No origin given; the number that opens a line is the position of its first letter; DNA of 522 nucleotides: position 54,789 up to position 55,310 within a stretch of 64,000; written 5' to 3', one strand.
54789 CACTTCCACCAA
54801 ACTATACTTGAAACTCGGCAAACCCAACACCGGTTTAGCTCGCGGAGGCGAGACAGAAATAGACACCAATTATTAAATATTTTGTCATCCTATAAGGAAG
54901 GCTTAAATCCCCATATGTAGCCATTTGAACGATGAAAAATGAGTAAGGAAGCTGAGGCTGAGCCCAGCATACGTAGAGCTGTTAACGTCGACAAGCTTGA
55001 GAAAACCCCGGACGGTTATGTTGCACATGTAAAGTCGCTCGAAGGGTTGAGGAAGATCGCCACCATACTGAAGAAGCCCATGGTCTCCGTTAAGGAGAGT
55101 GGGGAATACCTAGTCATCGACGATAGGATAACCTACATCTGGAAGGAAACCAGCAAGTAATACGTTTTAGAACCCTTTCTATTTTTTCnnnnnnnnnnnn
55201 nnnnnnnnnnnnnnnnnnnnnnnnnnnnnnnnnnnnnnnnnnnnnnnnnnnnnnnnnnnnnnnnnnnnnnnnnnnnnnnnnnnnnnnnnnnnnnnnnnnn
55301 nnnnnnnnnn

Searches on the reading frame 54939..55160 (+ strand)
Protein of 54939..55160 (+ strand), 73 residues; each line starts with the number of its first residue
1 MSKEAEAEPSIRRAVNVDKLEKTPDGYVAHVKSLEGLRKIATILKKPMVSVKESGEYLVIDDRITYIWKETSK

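Call 11: search_protein_families(library=pfam, proteins=[window:54939-55160:+], max_evalue=0.01)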
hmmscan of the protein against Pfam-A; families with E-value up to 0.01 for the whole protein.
window:54939-55160:+ (73 aa): 1 family
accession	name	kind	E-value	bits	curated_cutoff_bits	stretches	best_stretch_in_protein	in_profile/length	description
PF17231.7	DUF5305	-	1.4e-05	25.1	29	1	17-67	166-216/217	Family of unknown function (DUF5305)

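Call 29: search_protein_families(library=padloc, proteins=[window:54939-55160:+], max_evalue=0.01)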
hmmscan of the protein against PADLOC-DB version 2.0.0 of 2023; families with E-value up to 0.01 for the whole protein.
window:54939-55160:+ (73 aa): 0 families

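Call 30: search_protein_families(library=ncbifam, proteins=[window:54939-55160:+], max_evalue=0.01)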
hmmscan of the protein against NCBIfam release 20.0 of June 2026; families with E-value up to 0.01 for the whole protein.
window:54939-55160:+ (73 aa): 0 families

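Call 31: search_protein_families(library=phrogs, proteins=[window:54939-55160:+], max_evalue=0.01)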
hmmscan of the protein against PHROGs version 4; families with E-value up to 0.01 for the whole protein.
window:54939-55160:+ (73 aa): 0 families
